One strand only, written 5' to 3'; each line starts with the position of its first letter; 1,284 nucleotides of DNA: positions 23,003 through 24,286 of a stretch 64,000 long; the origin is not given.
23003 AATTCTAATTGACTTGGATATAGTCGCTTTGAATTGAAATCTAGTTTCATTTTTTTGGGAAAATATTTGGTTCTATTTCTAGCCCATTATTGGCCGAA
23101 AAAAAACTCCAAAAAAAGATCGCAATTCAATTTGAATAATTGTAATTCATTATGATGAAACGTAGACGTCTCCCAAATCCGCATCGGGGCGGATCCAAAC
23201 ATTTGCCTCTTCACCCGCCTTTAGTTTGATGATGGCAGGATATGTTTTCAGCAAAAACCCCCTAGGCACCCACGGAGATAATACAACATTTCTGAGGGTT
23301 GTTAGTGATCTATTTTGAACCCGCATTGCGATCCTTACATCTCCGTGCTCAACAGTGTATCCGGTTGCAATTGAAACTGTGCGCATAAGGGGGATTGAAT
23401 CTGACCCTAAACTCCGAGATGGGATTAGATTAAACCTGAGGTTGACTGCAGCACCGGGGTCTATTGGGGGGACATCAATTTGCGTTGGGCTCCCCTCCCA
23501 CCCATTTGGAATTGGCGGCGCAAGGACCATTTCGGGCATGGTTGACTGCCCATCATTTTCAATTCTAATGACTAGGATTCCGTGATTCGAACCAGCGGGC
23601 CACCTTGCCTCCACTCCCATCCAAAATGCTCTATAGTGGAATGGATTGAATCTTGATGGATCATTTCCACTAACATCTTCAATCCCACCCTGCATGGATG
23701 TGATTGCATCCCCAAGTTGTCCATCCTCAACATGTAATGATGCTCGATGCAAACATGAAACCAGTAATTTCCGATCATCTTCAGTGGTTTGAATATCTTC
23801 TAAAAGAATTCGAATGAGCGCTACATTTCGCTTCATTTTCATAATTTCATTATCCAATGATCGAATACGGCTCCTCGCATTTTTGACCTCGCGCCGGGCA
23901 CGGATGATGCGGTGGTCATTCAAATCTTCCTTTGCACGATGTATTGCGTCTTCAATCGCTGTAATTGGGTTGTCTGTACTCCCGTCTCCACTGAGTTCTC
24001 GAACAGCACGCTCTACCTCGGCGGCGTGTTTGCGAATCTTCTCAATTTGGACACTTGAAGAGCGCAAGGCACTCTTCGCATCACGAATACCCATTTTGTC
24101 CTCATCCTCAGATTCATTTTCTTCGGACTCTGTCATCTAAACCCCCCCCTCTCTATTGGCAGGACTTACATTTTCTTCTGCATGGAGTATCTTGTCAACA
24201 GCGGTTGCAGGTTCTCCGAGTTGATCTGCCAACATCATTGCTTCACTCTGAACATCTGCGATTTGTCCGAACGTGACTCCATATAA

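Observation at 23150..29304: Three translationally coupled genes (small basic protein, 1563-aa multi-Ig surface protein with 5-helix membrane domain, signal-less coiled-coil/Ig protein) immediately upstream of the archaellins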

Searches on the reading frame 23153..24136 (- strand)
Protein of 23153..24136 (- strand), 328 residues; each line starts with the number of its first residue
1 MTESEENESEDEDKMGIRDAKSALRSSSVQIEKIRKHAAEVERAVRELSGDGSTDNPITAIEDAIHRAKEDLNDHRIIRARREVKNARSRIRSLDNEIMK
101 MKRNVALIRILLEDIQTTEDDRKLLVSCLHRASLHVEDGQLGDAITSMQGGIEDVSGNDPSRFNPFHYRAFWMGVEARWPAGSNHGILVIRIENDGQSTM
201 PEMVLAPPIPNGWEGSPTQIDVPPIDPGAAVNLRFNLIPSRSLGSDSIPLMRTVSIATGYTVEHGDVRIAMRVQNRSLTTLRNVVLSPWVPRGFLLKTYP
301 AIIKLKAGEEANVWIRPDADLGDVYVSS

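Call 4: search_protein_families(library=pfam, proteins=[window:23153-24136:-], max_evalue=1)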
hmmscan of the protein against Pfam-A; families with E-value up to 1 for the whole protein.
window:23153-24136:- (328 aa): 8 families
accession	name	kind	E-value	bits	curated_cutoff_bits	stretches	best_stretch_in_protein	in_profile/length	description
PF06160.17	EzrA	-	0.0028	16.5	39.6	1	54-107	73-126/557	Septation ring formation regulator, EzrA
PF10633.15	NPCBM_assoc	-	0.026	15.2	24.4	1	190-240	11-61/78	NPCBM-associated, NEW3 domain of alpha-galactosidase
PF13851.11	GAS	-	0.097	12.5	32.3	1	27-116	31-119/200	Growth-arrest specific micro-tubule binding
PF02883.26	Alpha_adaptinC2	-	0.13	13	27.6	0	263-301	22-60/111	Adaptin C-terminal domain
PF21918.1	cas_Cpf1_2nd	-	0.14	12.5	27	1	7-123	75-184/225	CRISPR-associated endonuclease Cpf1 REC2 domain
PF00038.26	Filament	-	0.27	11.2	40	0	8-74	210-274/313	Intermediate filament protein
PF05266.19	DUF724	-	0.39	11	38.4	1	13-121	59-159/188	Protein of unknown function (DUF724)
PF05377.16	FlaC_arch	-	0.43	11.5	27.8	0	82-105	14-37/55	Flagella accessory protein C (FlaC)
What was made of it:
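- On EzrA / spectrin-like coiled-coil regulators: Third protein: 16.5 bits against 39.6 (call 4).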

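Call 5: search_protein_families(library=ncbifam, proteins=[window:23153-24136:-], max_evalue=1)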
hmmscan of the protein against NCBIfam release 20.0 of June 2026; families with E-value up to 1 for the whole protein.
window:23153-24136:- (328 aa): 2 families
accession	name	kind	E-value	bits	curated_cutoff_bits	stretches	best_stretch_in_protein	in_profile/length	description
NF045487.1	ASRP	equivalog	0.067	11.8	300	1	12-119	139-255/593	archaea-specific SMC-related protein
NF003034.1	PRK03918.1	equivalog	0.12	10.3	700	1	11-107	320-416/878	DNA double-strand break repair ATPase Rad50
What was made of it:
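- On Archaellum (arl) gene cluster component: FlaC_arch scored E 0.43, below its cut-off (calls 4, 5).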

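Call 10: find_homologous_proteins(query=window:23153-24136:-)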
Query window:23153-24136:- (328 aa): 12 proteins with E <= 0.001 among 1818 candidates.
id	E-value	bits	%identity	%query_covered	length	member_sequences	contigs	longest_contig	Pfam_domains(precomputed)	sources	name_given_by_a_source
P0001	7.4e-214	727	100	100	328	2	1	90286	-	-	-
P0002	8.4e-64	234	38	98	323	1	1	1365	-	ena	-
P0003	1.2e-62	230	37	95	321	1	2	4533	-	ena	-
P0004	3.1e-62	229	37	98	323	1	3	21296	-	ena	-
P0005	1.1e-61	227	37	98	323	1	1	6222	-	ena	-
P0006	7.3e-61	224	37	98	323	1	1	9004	-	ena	-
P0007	1.8e-60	223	37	98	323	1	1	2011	-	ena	-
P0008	5.4e-60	221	36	94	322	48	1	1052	-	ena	-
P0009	2.3e-59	219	37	98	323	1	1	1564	-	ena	-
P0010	2.3e-59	219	36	98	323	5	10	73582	-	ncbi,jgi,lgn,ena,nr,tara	ncbi:MAG: hypothetical protein CMB24_03505 [Euryarchaeota archaeon]|nr:hypothetical protein [Euryarc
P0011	3.5e-58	215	36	98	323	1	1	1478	-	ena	-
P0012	3.4e-57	212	36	98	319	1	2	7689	-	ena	-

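Call 11: find_encoding_contigs(protein=P0010, flank=10000, max_places=4)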
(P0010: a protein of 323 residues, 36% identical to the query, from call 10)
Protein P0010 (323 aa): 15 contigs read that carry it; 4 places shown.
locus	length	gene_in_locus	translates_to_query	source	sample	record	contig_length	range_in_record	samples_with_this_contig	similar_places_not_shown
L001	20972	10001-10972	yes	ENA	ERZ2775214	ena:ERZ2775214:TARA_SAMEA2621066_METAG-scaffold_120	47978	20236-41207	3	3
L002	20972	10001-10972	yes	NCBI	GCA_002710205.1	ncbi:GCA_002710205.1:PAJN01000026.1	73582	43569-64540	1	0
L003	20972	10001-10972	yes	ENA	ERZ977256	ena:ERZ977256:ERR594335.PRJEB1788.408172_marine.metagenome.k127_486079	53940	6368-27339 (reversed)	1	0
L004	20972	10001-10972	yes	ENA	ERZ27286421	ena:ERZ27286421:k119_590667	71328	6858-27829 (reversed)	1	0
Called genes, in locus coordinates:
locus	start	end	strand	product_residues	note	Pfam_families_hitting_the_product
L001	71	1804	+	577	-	PF04412:AcnX, PF28403:AcnX_2nd, PF28406:AcnX_3rd, PF01989:AcnX_swivel_put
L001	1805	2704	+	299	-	PF01073:3Beta_HSD, PF01370:Epimerase, PF02719:Polysacc_synt_2 (weak), PF04321:RmlD_sub_bind, PF13460:NAD_binding_10 (weak), PF16363:GDP_Man_Dehyd, PF07993:NAD_binding_4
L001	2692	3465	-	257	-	PF01613:Flavin_Reduct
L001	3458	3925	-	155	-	PF25084:LbH_EIF2B, PF25087:GMPPB_C (faint), PF00132:Hexapep, PF14602:Hexapep_2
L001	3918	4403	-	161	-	PF00578:AhpC-TSA, PF08534:Redoxin, PF13911:AhpC-TSA_2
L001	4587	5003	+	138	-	-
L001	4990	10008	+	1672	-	PF11614:FixG_C (faint)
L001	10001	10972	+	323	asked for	-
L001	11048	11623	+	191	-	PF01917:Flagellin_arch-type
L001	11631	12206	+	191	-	PF01917:Flagellin_arch-type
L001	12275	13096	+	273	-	-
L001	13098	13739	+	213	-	-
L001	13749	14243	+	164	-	PF01917:Flagellin_arch-type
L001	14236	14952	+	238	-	PF06745:ATPase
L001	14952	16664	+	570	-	PF00437:T2SSE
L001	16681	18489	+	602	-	PF00482:T2SSF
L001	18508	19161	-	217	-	PF00730:HhH-GPD, PF00633:HHH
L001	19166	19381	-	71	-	-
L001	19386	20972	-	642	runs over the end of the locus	PF14716:HHH_8, PF14520:HHH_5, PF14791:DNA_pol_B_thumb, PF02811:PHP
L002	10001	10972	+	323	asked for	-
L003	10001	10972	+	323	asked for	-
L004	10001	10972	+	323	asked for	-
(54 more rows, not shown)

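Call 12: find_encoding_contigs(protein=P0004, flank=10000, max_places=3)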
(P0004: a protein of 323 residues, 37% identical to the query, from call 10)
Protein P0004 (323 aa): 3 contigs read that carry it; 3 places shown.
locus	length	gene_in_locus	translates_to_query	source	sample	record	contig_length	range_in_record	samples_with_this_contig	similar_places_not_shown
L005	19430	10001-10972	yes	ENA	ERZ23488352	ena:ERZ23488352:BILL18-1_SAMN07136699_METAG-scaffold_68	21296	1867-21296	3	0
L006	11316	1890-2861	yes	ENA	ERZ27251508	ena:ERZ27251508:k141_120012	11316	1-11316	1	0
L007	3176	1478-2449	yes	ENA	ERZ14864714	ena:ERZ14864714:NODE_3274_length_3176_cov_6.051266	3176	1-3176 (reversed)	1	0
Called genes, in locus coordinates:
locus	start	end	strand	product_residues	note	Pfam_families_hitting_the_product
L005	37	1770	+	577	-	PF04412:AcnX, PF28403:AcnX_2nd (weak), PF28406:AcnX_3rd, PF01989:AcnX_swivel_put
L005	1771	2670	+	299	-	PF01073:3Beta_HSD, PF01370:Epimerase, PF02719:Polysacc_synt_2 (weak), PF04321:RmlD_sub_bind, PF13460:NAD_binding_10, PF16363:GDP_Man_Dehyd, PF07993:NAD_binding_4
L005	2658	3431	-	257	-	PF01613:Flavin_Reduct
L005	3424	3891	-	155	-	PF25084:LbH_EIF2B (weak), PF25087:GMPPB_C (weak), PF00132:Hexapep, PF14602:Hexapep_2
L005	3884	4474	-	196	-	PF08534:Redoxin, PF00578:AhpC-TSA, PF13911:AhpC-TSA_2 (weak)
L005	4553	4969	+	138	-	-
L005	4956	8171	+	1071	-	-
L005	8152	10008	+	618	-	-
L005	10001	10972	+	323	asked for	-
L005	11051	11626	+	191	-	PF01917:Flagellin_arch-type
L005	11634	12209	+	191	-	PF01917:Flagellin_arch-type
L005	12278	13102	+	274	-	-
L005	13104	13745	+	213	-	-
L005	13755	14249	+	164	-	PF01917:Flagellin_arch-type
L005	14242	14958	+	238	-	PF06745:ATPase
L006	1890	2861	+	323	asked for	-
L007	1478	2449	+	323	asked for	-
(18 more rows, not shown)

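Call 23: search_solved_structures(query=A1, max_evalue=10)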
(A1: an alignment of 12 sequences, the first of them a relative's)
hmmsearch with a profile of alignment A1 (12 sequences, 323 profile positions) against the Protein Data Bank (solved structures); distinct sequences matched with E-value up to 10: 19.
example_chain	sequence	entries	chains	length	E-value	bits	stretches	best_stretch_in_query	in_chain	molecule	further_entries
5gup_0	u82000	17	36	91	0.12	14.4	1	5-73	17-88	Cytochrome b-c1 complex subunit 6, mitochondrial | Cytochrome b-c1 complex subunit 6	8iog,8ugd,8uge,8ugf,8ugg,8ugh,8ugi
4uy3_A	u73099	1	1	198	0.26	13.3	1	7-97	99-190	SEPTATION RING FORMATION REGULATOR EZRA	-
9fyn_A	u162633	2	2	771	0.38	12.8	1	181-233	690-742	lacto-n-biosidase GH20 | TrpyGH20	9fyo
9cg3_E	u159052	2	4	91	0.43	12.6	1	3-73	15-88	Cytochrome b-c1 complex subunit 6, mitochondrial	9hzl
1bcc_H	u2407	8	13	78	0.67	12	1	5-73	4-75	UBIQUINOL CYTOCHROME C OXIDOREDUCTASE | Cytochrome b-c1 complex subunit 6 | UQCRQH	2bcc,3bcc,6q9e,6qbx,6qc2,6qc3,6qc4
5xte_E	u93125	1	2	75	1.1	11.3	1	5-73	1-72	Cytochrome b-c1 complex subunit 6, mitochondrial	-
3w92_A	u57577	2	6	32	1.2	11.2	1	78-107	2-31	Thioester coiled coil peptide | Coiled coil peptide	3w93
3w8v_A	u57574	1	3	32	1.3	11.1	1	78-107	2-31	GCN4n coiled coil peptide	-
7o37_H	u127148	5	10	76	1.8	10.6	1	7-73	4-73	Cytochrome b-c1 complex subunit 6, mitochondrial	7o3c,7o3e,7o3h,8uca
1be3_H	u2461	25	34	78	2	10.4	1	5-73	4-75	CYTOCHROME BC1 COMPLEX | Ubiquinol-cytochrome C reductase complex 11 kDa protein | Ubiquinol-cytochrome C reductase complex 7.2 kDa protein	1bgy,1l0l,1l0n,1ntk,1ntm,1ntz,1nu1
5xth_AE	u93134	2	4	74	2.6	10.1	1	6-73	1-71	Cytochrome b-c1 complex subunit 6, mitochondrial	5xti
3fx0_A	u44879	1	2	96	2.8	9.9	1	32-90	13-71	NF-kappa-B essential modulator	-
4n3y_B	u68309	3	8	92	3.1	9.8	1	14-90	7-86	Rab GTPase-binding effector protein 1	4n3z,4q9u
9b0z_B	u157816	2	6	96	3.8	9.5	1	32-114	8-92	Optineurin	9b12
5b83_B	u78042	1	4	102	5.7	8.9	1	31-113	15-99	Optineurin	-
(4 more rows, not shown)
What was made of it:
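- On EzrA / spectrin-like coiled-coil regulators: PDB EzrA E 0.26 (call 23).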

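Call 26: search_protein_representatives(alignment_id=A1)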
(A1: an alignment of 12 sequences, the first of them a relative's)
Query: 12 sequences, 323 profile positions. Proteins with E-value up to 0.001 (for the whole library): 60; up to 1e-10: 35; up to 1e-30: 16. The best 60 are listed.
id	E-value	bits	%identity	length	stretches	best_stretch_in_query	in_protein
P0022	4.2e-128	443.2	-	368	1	5-320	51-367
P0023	7.7e-111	386.5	-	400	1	6-320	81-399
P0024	7.1e-93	327.4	-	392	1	30-314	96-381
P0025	1.3e-81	290.4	-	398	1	3-319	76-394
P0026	1.7e-64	234.2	-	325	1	10-317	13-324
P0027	8.6e-57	208.9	-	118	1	212-323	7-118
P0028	8.1e-54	199.1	-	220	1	33-248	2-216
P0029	3.5e-50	187.1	-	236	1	101-269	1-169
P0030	5.4e-49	183.2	-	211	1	8-168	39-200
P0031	4.2e-45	170.4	-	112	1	7-114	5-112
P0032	8.8e-45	169.4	-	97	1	227-321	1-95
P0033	6.2e-42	160.0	-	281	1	60-308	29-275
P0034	8.0e-42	159.7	-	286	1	62-311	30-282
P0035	5.8e-38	147.0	-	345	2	95-305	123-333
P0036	1.0e-36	142.9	-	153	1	7-104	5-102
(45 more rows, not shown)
